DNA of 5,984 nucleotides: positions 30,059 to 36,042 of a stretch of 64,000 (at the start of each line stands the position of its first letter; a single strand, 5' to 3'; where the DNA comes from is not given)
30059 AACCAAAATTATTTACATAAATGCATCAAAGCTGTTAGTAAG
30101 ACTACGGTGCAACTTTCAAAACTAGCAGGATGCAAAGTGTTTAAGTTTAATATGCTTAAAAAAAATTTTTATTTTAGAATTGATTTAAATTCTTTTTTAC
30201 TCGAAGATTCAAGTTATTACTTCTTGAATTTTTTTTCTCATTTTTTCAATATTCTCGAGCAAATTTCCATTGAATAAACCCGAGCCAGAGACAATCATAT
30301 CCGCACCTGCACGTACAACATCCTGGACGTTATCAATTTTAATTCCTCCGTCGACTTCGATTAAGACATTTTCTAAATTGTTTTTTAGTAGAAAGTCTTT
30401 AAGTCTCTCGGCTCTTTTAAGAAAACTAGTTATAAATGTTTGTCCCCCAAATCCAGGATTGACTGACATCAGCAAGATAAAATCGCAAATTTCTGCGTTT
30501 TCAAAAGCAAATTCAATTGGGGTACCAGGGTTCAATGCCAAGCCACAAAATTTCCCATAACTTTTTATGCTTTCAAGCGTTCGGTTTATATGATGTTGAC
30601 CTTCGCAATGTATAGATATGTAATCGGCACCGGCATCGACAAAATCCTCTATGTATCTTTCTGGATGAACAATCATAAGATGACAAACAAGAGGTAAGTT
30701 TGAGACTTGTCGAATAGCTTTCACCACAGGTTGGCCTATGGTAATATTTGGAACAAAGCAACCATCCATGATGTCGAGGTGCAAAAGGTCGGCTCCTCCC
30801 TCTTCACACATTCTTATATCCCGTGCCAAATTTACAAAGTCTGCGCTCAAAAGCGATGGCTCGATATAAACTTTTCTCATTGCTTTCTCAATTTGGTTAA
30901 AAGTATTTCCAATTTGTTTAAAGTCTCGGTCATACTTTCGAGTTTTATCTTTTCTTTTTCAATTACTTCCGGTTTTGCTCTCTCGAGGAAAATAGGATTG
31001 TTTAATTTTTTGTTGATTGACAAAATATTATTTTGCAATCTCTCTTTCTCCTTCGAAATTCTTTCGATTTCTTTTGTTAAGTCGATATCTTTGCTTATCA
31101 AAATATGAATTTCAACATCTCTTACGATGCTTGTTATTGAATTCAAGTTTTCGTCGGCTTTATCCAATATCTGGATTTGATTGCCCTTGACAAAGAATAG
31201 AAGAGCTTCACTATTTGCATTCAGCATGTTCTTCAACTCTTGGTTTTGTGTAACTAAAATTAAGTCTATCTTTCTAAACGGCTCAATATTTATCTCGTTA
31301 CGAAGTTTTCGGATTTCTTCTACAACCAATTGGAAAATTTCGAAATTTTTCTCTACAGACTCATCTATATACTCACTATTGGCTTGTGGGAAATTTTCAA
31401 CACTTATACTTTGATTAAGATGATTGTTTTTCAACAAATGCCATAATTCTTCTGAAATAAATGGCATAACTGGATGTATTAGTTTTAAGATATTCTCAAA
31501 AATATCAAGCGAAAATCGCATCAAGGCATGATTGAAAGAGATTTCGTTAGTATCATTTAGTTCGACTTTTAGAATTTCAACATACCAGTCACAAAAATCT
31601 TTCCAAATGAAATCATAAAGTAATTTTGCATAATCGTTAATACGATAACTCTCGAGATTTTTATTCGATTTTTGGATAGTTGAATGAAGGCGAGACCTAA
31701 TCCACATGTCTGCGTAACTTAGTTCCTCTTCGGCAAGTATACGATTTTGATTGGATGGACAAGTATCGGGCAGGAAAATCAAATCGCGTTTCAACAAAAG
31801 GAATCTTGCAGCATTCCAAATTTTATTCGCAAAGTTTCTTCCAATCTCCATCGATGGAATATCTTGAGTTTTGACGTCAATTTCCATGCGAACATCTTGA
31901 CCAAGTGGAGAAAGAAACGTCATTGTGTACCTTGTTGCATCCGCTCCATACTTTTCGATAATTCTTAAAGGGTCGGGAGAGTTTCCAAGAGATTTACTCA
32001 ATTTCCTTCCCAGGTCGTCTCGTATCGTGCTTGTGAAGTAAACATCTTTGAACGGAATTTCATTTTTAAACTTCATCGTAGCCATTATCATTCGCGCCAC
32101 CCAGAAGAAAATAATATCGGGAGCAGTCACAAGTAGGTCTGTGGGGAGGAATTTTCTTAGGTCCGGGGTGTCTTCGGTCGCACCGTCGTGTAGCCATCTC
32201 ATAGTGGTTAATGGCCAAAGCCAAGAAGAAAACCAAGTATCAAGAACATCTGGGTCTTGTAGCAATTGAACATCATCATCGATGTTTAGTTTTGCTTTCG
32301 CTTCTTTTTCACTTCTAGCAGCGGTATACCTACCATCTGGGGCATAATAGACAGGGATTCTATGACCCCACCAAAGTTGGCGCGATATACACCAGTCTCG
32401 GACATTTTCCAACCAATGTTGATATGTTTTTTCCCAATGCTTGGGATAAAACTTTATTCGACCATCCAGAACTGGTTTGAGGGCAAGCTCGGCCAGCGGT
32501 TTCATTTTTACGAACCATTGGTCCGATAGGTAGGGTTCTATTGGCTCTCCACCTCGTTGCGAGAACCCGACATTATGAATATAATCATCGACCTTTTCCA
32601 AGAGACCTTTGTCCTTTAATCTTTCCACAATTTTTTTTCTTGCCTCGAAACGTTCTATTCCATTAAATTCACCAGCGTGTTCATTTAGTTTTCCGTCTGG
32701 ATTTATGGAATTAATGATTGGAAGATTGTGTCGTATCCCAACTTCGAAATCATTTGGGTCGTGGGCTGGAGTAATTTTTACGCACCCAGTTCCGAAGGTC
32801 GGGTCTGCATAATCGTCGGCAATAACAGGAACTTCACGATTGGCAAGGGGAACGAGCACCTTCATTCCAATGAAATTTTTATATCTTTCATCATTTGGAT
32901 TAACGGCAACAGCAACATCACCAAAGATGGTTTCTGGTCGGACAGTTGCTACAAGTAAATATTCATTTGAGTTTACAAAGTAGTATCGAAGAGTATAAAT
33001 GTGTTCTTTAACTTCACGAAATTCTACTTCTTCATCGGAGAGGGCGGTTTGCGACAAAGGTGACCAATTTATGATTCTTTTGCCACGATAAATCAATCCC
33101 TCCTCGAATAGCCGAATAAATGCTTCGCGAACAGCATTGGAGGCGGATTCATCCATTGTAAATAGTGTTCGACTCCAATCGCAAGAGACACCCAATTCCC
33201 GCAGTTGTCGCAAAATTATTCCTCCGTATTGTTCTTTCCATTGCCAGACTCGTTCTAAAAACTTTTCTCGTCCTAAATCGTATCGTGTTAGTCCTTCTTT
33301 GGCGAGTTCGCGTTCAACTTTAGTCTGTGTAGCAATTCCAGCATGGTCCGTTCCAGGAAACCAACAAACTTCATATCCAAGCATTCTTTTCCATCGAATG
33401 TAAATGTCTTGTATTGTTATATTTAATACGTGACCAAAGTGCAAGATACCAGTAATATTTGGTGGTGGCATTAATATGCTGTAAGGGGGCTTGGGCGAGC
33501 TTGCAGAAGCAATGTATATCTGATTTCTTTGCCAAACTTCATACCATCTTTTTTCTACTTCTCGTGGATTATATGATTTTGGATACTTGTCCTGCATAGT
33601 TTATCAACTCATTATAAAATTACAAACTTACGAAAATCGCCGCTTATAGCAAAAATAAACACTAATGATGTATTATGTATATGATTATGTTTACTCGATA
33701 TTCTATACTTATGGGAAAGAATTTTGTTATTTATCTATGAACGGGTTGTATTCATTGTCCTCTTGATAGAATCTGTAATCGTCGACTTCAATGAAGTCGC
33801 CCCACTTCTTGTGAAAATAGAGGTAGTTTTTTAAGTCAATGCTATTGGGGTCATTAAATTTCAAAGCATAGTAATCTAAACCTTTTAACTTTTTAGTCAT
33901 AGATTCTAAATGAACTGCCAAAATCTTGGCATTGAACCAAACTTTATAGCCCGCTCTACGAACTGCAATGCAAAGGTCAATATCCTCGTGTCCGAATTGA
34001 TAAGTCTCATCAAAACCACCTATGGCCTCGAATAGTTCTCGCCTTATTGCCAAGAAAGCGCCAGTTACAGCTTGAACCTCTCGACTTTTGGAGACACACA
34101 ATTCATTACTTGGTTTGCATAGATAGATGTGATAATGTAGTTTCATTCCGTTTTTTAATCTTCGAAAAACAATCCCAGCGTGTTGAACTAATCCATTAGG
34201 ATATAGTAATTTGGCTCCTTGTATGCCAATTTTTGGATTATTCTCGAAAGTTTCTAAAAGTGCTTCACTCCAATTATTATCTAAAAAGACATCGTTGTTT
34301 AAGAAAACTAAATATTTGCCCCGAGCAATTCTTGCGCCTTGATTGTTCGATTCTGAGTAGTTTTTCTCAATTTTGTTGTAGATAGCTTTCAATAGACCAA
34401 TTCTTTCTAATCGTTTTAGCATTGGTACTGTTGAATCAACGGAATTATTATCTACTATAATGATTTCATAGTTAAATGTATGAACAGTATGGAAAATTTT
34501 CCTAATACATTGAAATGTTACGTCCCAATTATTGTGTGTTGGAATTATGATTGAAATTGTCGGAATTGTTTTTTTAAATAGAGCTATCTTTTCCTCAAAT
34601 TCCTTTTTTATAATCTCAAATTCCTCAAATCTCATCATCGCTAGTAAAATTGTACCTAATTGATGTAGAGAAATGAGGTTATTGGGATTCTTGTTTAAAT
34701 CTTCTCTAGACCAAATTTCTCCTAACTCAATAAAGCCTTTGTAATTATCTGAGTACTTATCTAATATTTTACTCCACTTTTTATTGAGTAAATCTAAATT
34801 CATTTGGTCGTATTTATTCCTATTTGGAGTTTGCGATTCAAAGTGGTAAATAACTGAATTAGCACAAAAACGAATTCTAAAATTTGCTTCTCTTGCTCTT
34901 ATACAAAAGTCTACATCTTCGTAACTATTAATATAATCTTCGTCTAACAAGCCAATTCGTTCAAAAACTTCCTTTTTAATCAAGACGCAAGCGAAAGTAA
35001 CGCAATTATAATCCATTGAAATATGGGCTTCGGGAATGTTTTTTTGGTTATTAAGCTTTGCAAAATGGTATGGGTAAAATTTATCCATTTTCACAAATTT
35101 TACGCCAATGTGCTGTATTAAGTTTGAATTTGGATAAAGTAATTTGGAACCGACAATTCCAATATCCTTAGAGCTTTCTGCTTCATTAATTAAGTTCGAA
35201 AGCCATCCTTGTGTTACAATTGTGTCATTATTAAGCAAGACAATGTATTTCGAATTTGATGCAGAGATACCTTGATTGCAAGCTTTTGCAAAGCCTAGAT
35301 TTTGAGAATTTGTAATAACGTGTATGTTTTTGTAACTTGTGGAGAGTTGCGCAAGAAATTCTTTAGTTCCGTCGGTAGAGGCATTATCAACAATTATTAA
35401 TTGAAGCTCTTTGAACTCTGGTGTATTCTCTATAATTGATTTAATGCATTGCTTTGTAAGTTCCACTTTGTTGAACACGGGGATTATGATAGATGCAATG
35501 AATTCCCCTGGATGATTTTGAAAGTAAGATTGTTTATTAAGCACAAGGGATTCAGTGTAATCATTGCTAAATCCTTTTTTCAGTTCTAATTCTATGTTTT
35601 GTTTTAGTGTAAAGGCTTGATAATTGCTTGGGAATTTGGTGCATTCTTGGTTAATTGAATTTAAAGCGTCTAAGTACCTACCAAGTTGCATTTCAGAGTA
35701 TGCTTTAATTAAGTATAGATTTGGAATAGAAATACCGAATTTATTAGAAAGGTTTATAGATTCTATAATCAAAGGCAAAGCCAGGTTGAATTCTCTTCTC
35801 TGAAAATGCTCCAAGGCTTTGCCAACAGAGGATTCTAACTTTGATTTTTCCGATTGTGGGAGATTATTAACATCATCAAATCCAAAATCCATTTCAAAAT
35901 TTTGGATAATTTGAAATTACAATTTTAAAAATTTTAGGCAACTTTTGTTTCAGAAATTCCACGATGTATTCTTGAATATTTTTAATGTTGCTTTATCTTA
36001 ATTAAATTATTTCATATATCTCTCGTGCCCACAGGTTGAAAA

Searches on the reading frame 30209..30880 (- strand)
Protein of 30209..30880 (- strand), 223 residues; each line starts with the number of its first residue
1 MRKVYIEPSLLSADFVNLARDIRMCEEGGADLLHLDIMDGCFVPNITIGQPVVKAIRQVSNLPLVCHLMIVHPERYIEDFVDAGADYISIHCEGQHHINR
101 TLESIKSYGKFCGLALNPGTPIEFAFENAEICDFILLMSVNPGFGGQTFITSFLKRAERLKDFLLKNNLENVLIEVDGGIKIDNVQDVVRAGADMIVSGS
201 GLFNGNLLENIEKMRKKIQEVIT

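Call 16: search_protein_families(library=pfam, proteins=[window:30209-30880:-], max_evalue=0.001)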
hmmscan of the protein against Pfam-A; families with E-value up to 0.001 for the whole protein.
window:30209-30880:- (223 aa): 1 family
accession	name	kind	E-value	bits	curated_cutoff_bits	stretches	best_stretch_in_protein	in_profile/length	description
PF00834.25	Ribul_P_3_epim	-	7.5e-72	241.3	21.1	1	6-203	2-198/198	Ribulose-phosphate 3 epimerase family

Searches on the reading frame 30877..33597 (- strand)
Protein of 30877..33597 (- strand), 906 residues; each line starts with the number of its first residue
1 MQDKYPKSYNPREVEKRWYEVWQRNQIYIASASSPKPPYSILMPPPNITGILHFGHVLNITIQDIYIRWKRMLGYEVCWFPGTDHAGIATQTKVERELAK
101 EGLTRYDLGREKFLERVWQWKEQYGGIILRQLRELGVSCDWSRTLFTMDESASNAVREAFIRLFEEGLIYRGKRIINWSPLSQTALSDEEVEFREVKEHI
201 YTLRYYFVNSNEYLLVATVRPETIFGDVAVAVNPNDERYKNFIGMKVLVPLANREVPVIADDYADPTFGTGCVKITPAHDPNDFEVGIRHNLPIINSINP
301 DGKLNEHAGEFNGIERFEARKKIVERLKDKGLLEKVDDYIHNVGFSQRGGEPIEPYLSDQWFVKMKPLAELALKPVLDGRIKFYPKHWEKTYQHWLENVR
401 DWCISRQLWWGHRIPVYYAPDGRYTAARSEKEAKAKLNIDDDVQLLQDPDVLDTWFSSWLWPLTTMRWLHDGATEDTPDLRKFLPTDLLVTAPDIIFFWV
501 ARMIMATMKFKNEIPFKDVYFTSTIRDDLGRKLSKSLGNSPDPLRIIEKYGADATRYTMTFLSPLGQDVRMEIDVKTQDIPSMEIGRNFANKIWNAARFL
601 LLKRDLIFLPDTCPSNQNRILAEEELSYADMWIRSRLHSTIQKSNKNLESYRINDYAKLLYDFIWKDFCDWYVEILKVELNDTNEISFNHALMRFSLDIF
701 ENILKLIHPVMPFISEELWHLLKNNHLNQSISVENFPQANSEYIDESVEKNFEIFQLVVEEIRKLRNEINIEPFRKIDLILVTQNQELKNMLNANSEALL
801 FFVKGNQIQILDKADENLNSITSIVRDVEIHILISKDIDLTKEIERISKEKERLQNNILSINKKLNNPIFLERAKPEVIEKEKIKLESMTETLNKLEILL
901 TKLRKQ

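Call 16: search_protein_families(library=pfam, proteins=[window:30877-33597:-], max_evalue=0.001)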
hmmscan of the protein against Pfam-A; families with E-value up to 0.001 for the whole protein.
window:30877-33597:- (906 aa): 5 families
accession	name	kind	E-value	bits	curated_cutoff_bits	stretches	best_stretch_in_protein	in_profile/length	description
PF00133.28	tRNA-synt_1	-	4.3e-134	447.8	22.7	1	18-571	2-413/414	tRNA synthetases class I (I, L, M and V)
PF08264.19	Anticodon_1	-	5.6e-37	127.3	25.1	1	630-773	1-140/148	Anticodon-binding domain of tRNA ligase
PF09334.17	tRNA-synt_1g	-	1e-18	67.7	20.1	1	47-192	9-136/391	tRNA synthetases class I (M)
PF10458.14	Val_tRNA-synt_C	-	2.7e-12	47.2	25.9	1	839-903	1-65/66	Valyl tRNA synthetase tRNA binding arm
PF13603.12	tRNA-synt_1_2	-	1.2e-09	38.4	25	1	242-304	84-146/185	Leucyl-tRNA synthetase, editing domain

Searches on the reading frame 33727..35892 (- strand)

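Call 16: search_protein_families(library=pfam, proteins=[window:33727-35892:-], max_evalue=0.001)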
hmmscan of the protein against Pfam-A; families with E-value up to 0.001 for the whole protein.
window:33727-35892:- (721 aa): 8 families
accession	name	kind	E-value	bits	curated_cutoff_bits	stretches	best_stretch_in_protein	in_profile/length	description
PF00535.33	Glycos_transf_2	-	3.4e-55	187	23.3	2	134-276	1-132/168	Glycosyl transferase family 2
PF13641.12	Glyco_tranf_2_3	-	5.8e-28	98.9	27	2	134-356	4-217/230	Glycosyltransferase like family 2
PF10111.15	Glyco_tranf_2_2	-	6.3e-21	75.5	27.3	2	134-345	1-211/276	Glycosyltransferase like family 2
PF13712.12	Glyco_tranf_2_5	-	6.8e-20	72.1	27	2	507-652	38-178/210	Glycosyltransferase like family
PF13632.12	Glyco_trans_2_3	-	2.6e-12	47.4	27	2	216-355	1-128/198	Glycosyl transferase family group 2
PF02709.20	Glyco_transf_7C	-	7.9e-08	32.3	23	1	606-651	16-62/78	N-terminal domain of galactosyltransferase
PF13506.12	Glyco_transf_21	-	4.6e-07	29.9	21.7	1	591-657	84-150/174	Glycosyl transferase family 21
PF13704.12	Glyco_tranf_2_4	-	1.8e-06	28.8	27.5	0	476-540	21-87/98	Glycosyl transferase family 2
